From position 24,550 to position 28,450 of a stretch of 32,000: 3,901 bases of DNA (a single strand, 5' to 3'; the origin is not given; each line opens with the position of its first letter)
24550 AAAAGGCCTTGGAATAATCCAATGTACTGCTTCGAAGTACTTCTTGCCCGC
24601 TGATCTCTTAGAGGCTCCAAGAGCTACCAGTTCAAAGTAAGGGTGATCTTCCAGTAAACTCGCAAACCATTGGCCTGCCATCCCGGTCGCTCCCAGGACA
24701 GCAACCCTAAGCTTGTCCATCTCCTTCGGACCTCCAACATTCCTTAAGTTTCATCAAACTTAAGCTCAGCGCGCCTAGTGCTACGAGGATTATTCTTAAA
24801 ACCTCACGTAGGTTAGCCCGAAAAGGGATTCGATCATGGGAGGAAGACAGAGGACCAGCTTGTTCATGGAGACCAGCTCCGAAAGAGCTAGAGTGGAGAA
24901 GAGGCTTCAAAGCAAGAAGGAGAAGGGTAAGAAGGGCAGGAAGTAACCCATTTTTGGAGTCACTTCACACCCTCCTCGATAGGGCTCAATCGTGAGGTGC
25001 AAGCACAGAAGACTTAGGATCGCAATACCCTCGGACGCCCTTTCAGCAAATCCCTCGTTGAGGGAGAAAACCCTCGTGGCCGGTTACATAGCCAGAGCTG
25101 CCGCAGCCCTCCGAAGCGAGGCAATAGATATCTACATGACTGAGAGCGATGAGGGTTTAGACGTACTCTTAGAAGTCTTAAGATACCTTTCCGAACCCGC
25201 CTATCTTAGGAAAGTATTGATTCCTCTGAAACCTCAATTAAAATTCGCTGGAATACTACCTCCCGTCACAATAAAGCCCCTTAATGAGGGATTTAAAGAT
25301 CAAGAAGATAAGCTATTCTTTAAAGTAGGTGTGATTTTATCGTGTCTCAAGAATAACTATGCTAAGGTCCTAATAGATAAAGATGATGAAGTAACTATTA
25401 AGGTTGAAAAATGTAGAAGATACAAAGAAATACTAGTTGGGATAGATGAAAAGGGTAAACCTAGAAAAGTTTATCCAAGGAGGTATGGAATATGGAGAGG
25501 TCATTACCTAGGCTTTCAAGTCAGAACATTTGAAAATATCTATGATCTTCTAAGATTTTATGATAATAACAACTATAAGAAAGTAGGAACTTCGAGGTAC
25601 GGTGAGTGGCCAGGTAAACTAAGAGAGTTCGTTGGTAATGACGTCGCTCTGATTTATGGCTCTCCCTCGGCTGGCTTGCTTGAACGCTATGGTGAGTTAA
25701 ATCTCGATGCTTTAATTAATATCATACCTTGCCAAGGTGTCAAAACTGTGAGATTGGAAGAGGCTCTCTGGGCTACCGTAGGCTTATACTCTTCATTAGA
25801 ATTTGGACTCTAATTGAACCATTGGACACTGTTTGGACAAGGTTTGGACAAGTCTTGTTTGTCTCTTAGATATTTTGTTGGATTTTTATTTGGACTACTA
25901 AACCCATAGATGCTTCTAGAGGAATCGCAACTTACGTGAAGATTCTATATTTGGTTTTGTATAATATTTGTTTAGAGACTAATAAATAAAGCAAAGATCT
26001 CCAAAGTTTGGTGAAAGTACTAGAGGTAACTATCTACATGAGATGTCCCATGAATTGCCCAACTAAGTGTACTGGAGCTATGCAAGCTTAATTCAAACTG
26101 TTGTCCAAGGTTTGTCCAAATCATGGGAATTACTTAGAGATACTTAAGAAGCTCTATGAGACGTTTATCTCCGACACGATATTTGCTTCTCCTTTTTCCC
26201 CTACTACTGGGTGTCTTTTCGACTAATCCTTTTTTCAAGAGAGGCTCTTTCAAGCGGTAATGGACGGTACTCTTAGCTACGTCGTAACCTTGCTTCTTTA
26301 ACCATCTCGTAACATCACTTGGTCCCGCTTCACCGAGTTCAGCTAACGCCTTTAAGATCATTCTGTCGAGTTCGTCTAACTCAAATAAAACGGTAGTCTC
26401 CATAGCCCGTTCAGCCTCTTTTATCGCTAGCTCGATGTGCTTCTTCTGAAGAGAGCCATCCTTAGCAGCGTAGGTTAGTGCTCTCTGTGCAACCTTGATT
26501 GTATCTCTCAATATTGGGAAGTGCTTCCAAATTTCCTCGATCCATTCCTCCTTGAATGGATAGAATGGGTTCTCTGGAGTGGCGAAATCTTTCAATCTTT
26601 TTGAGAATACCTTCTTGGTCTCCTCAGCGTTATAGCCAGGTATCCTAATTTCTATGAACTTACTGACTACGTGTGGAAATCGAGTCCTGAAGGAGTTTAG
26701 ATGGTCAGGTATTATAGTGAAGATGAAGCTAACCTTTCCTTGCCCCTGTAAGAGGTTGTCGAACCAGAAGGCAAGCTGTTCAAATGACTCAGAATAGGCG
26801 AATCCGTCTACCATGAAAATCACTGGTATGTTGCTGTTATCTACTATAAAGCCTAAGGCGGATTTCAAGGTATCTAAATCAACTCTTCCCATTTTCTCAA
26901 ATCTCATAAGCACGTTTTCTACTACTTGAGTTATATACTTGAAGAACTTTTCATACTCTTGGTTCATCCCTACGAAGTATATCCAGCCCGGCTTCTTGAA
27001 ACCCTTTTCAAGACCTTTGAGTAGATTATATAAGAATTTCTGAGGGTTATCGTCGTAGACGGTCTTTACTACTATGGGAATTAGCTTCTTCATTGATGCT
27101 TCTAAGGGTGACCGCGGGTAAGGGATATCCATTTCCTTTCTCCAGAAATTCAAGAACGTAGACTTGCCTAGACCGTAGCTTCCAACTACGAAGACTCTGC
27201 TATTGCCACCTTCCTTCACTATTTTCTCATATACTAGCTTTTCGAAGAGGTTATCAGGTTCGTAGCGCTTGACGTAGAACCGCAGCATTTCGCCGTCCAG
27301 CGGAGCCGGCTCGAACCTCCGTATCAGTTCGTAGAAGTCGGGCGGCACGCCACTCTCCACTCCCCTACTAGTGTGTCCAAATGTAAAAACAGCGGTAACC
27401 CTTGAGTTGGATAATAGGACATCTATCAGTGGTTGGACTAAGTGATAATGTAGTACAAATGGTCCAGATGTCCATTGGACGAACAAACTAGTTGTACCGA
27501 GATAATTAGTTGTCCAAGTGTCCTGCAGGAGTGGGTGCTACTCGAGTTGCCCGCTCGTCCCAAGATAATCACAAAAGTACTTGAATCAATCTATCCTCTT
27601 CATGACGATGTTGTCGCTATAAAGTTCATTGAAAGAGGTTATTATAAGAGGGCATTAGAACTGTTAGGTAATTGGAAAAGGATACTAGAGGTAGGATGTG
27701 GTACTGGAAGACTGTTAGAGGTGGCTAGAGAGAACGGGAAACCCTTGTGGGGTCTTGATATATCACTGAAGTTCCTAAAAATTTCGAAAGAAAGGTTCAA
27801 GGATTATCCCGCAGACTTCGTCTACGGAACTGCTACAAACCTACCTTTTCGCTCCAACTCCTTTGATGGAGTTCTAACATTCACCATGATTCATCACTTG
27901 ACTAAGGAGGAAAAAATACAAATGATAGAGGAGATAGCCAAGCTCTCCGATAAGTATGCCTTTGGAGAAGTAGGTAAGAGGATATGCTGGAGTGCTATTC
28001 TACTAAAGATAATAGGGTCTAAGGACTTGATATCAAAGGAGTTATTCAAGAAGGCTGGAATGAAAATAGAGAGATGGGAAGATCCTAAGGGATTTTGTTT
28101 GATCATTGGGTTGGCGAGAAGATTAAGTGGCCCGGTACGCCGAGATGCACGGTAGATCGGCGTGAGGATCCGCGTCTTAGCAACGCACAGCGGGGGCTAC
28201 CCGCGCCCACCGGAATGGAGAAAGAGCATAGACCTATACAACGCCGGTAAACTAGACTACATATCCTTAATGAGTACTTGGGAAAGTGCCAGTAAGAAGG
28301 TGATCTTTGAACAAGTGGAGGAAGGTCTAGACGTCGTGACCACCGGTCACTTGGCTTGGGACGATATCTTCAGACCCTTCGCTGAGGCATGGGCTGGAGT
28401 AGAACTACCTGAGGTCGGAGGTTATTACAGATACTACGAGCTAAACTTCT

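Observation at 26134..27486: Non-canonical Orc1/Cdc6-like AAA+/winged-helix protein encoded between the box clusters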

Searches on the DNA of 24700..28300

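Call 41: search_rna_families(source=window, start=24700, end=28300, threshold=evalue, max_evalue=1)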
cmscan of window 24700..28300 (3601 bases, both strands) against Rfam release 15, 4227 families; matches with E-value up to 1: 0.
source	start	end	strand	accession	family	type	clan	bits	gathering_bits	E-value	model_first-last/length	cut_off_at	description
